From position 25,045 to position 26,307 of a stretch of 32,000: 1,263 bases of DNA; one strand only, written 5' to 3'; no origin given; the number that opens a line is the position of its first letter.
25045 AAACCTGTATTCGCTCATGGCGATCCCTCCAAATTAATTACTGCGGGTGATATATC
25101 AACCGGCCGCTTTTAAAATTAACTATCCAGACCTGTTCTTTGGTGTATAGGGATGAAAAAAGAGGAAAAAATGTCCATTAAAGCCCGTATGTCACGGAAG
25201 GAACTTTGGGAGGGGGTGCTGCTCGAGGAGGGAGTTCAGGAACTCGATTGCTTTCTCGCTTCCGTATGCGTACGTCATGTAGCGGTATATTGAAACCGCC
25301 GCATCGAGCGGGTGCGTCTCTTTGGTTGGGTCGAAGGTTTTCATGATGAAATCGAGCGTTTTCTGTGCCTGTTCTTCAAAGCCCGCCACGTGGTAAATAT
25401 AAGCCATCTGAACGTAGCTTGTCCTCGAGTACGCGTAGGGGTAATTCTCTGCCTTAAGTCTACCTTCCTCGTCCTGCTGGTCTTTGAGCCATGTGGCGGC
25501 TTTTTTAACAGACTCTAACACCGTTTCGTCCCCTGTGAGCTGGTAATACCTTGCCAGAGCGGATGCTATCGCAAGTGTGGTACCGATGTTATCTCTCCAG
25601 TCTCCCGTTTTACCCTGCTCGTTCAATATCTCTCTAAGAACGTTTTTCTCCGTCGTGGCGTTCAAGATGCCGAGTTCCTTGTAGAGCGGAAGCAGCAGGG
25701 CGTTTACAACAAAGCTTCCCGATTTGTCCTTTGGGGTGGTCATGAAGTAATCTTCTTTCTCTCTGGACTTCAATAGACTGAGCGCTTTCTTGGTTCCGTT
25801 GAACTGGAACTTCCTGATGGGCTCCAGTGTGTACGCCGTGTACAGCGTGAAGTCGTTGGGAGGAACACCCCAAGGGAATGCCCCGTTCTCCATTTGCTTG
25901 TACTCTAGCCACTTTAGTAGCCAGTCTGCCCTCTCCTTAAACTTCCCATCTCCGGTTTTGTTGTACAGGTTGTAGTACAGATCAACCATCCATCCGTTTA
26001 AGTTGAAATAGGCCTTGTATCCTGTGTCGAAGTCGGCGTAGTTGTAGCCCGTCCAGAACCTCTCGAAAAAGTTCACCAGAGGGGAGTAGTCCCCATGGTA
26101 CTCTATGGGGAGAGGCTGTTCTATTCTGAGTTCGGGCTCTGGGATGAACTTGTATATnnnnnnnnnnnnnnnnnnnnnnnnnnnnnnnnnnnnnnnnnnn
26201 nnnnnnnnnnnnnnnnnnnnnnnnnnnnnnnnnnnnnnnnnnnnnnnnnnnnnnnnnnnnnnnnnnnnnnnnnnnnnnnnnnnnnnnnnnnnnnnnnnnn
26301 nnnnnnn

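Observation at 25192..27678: An STT3/AglB oligosaccharyltransferase paralog is fused to an extra C-terminal alpha/alpha-repeat-like domain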

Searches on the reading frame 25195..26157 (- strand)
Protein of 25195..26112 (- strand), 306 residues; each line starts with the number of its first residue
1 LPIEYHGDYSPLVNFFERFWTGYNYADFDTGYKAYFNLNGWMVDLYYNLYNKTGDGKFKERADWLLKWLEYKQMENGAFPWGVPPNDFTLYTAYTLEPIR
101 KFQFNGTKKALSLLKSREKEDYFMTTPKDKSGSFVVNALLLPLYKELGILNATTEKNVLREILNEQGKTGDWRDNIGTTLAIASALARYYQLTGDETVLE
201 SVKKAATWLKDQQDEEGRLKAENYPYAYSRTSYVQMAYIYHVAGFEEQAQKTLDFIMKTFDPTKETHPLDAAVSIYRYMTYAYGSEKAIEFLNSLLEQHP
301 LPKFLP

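Call 3: search_protein_families(library=pfam, proteins=[window:25195-26112:-], max_evalue=1)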
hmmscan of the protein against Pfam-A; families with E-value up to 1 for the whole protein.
window:25195-26112:- (306 aa): 8 families
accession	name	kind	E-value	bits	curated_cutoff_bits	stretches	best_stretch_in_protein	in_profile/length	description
PF07944.18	Beta-AFase-like_GH127_cat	-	6.7e-06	25.8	24.9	1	148-224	98-172/376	Beta-L-arabinofuranosidase, GH127 catalytic domain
PF06662.19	C5-epim_C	-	0.00022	21.2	23.3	1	172-254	25-112/188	D-glucuronyl C5-epimerase C-terminus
PF09492.16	Pec_lyase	-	0.00057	19.7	22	1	161-233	24-91/292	Pectic acid lyase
PF19805.5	DUF6288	-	0.004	16.8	26.3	1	184-220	168-204/402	Family of unknown function (DUF6288)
PF07470.19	Glyco_hydro_88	-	0.007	15.8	26.6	1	184-262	36-112/352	Glycosyl Hydrolase Family 88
PF05147.19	LANC_like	-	0.018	14.1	23.2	1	180-224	167-207/350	Lanthionine synthetase C-like protein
PF13249.12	SQHop_cyclase_N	-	0.027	14.1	26.2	0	136-210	28-104/291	Squalene-hopene cyclase N-terminal domain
PF25058.1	ARM_TT21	-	0.059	13.8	27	1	199-299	27-124/155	Tetratricopeptide repeat protein 21 ARM repeat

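Call 4: search_protein_families(library=ncbifam, proteins=[window:25195-26112:-], max_evalue=1)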
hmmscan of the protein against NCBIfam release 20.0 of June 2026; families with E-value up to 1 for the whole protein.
window:25195-26112:- (306 aa): 1 family
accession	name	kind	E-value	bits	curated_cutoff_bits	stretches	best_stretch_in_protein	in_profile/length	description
TIGR02474.1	pec_lyase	equivalog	0.00038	20.2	189.8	1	174-228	43-96/295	pectate lyase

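Call 57: predict_structure(alignment_id=A2)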
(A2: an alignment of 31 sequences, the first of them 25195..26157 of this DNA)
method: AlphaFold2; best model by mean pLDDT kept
length: 321 residues; sequences in the alignment: 31
mean_pLDDT: 92.7   pTM: 0.92
mean pLDDT of the five models: 92.7, 92.5, 91.5, 90.9, 90.7
residues with pLDDT >= 90: 262; 70-90: 42; 50-70: 12; < 50: 5
segments of 3 or more residues with pLDDT < 50: 1-3
pLDDT, mean of each block of 10 residues (from residue 1): 59 86 96 91 71 97 98 96 93 84 94 95 97 96 90 98 98 98 93 98 99 99 96 89 95 99 98 95 95 98 99 82 38
secondary structure, 60 per line:
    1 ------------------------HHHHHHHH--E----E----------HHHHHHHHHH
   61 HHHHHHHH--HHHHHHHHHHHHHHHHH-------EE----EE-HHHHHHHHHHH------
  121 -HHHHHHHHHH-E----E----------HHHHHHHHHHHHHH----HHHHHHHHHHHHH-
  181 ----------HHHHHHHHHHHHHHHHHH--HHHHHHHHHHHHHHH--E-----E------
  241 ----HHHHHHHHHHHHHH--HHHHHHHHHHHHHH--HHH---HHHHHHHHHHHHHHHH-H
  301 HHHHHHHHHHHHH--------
elements in order: H25-32 H51-68 H71-87 H104-114 H122-131 H149-162 H167-179 H191-208 H211-225 H245-258 H261-274 H283-298 H300-313

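Call 61: fold_search(model_id=the predicted structure, library=pdb)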
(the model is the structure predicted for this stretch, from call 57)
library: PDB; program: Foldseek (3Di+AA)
matches with E <= 10: 914; with E <= 0.001: 16
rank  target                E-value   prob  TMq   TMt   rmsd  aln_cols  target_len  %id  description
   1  7xkx_A                4.8e-05  1.00  0.50  0.35   6.4       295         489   16  Crystal structure of Tpn2 (released 2023-03-01)
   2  7xkx_B                2.0e-04  1.00  0.41  0.29  10.6       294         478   16  Crystal structure of Tpn2 (released 2023-03-01)
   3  6ij1                  3.7e-04  1.00  0.58  0.56   4.3       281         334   13  Crystal structure of a protein from Actinoplanes (released 2019-09-11)
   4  8zg5                  3.8e-04  1.00  0.58  0.41   7.5       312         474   12  Drimenyl diphosphate synthase SsDMS_Y505I&D303A from Streptomyces showdoensis (Apo) (released 2025-05-21)
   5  6sbe                  3.8e-04  1.00  0.56  0.52   8.2       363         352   12  Structure of type II terpene cyclase MstE_D109N from Scytonema in complex with geranylgeranyl dihydroxybenzoate (substra (released 2020-07-15)
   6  6sbg                  4.4e-04  1.00  0.57  0.52   9.0       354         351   13  Structure of type II terpene cyclase MstE_R337A from Scytonema in complex with geranylgeranyl dihydroxybenzoate (substra (released 2020-07-15)
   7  7xru                  4.6e-04  1.00  0.58  0.40   7.7       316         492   12  Drimenyl diphosphate synthase D303E from Streptomyces showdoensis in complex with 2-fluorofarnesyl diphosphate (2F-FPP)  (released 2023-03-15)
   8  7xr7                  5.0e-04  1.00  0.47  0.33   9.1       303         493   12  Drimenyl diphosphate synthase D303E from Streptomyces showdoensis in complex with farnesyl diphosphate (FPP) and Mg2+ (released 2023-03-15)
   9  7xqz                  5.5e-04  1.00  0.58  0.39   8.1       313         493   12  Drimenyl diphosphate synthase D303A from Streptomyces showdoensis in complex with 2-fluorofarnesyl diphosphate (2F-FPP)  (released 2023-03-15)
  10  8pak_A                6.0e-04  1.00  0.46  0.44   8.7       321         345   15  Crystal Structure of a Squalene-Hopene Cyclase from Cystobacter fuscus (released 2024-06-26)
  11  5bp8                  6.6e-04  1.00  0.52  0.34   5.2       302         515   15  ent-Copalyl diphosphate synthase from Streptomyces platensis (released 2015-06-10)
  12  8zgv                  6.9e-04  1.00  0.47  0.34   9.3       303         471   13  Drimenyl diphosphate synthase SsDMS_F248A&D303E from Streptomyces showdoensis in complex with farnesyl diphosphate (FPP) (released 2025-05-21)
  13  6sbd                  7.6e-04  1.00  0.55  0.52  10.2       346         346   13  Structure of type II terpene cyclase MstE_D109A from Scytonema in complex with merosterolic acid A (product) (released 2020-07-15)
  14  6sbb_A                8.3e-04  1.00  0.57  0.53   8.2       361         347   12  Structure of type II terpene cyclase MstE from Scytonema (apo) (released 2020-07-15)
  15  8d0v_A                8.3e-04  1.00  0.39  0.33   8.7       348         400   12  Human LanCL1 C264A mutant bound to GSH (released 2023-01-25)
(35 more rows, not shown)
